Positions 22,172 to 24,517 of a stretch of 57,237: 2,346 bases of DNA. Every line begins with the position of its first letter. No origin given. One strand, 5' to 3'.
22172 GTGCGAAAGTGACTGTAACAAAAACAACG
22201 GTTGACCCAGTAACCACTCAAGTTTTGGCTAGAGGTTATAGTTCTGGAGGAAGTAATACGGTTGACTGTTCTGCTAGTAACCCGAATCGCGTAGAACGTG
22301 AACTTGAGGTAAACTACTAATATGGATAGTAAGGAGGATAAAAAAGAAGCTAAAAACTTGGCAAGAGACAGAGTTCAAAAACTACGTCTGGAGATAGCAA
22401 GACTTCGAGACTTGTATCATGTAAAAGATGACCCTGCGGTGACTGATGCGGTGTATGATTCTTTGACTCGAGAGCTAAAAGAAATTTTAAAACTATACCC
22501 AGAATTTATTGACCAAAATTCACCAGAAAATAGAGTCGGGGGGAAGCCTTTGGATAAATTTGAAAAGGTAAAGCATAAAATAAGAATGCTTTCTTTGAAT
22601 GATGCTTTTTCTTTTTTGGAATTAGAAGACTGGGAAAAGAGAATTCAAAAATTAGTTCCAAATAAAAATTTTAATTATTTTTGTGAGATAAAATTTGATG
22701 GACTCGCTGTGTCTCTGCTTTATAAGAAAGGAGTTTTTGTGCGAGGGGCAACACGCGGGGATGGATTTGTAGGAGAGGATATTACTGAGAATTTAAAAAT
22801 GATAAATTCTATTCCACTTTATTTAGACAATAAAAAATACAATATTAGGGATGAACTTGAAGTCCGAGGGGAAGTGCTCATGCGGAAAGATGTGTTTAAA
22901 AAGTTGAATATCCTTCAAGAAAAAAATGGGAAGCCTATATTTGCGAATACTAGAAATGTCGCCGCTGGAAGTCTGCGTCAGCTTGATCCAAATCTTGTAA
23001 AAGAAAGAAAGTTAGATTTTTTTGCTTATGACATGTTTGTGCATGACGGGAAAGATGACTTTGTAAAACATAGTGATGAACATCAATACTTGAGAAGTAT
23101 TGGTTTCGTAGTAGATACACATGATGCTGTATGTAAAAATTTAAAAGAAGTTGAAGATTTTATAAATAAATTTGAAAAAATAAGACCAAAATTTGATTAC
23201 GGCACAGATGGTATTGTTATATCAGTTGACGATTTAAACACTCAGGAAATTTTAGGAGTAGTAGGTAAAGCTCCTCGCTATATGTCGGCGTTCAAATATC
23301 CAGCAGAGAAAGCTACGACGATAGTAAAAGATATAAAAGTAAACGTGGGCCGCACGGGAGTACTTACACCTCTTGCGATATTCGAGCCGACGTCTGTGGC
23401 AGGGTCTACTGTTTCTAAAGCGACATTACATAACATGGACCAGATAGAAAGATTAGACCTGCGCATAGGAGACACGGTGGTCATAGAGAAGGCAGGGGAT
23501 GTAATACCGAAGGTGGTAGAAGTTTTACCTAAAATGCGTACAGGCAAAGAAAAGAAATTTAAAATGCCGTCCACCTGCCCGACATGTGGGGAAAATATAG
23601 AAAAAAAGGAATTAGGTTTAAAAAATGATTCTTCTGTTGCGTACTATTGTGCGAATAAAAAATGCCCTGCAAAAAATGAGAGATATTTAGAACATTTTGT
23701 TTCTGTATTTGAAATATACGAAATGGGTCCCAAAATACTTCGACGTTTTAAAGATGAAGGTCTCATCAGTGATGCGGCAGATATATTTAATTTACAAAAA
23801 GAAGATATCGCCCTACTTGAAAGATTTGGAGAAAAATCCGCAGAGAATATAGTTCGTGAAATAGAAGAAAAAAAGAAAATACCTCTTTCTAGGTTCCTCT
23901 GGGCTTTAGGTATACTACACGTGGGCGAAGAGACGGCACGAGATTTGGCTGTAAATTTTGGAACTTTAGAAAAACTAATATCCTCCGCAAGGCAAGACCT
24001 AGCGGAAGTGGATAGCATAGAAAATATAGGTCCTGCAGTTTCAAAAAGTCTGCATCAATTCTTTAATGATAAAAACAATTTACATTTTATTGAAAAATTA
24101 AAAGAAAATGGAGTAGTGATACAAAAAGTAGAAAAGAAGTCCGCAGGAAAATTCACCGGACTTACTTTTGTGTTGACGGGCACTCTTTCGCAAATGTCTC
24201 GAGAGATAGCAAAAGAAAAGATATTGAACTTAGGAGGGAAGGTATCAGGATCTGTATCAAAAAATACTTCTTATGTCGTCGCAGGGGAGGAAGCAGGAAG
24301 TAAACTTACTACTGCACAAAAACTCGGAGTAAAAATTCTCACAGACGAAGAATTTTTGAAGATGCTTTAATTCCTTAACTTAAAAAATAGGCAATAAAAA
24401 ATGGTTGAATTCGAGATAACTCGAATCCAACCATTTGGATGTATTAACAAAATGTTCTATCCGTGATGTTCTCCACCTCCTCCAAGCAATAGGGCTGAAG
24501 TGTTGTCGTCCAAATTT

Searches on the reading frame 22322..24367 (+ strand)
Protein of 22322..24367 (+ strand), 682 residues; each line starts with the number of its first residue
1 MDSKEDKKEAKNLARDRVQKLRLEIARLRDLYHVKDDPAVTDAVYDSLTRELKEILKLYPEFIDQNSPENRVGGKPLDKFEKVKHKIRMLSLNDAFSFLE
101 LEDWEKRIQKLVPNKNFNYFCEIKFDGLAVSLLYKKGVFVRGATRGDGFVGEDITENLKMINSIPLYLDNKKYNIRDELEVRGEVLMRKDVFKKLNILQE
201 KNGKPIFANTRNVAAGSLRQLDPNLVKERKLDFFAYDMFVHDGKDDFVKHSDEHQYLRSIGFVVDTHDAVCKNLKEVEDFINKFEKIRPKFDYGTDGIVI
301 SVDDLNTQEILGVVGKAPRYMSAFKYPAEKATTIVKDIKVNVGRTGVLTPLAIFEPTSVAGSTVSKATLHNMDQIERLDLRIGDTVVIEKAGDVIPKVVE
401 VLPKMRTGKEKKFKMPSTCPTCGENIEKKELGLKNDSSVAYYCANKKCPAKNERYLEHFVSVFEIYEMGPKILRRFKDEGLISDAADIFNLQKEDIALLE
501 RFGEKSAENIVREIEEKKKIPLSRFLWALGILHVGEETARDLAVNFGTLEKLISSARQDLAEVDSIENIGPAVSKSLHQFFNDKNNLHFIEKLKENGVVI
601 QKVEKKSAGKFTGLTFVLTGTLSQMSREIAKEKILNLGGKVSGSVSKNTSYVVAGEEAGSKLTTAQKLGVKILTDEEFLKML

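Call 47: search_protein_families(library=pfam, proteins=[window:22322-24367:+], max_evalue=0.00001)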
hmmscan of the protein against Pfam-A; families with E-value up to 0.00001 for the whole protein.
window:22322-24367:+ (682 aa): 6 families
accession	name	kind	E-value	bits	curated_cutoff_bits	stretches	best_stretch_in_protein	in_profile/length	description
PF01653.23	DNA_ligase_aden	-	4.1e-86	289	27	1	79-329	3-253/253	NAD-dependent DNA ligase adenylation domain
PF03120.22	DNA_ligase_OB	-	4.6e-33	113.4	32.9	1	332-409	1-78/79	NAD-dependent DNA ligase OB-fold domain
PF00533.33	BRCT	-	1.2e-17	64.3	21.3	1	609-681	4-77/78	BRCA1 C Terminus (BRCT) domain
PF12826.13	HHH_2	-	4.2e-16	59.3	27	1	524-589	1-63/64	Helix-hairpin-helix motif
PF14520.12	HHH_5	-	4.1e-10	40.4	27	0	467-515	9-56/57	Helix-hairpin-helix domain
PF12738.14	PTCB-BRCT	-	9.4e-06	26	22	0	622-674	8-60/63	twin BRCT domain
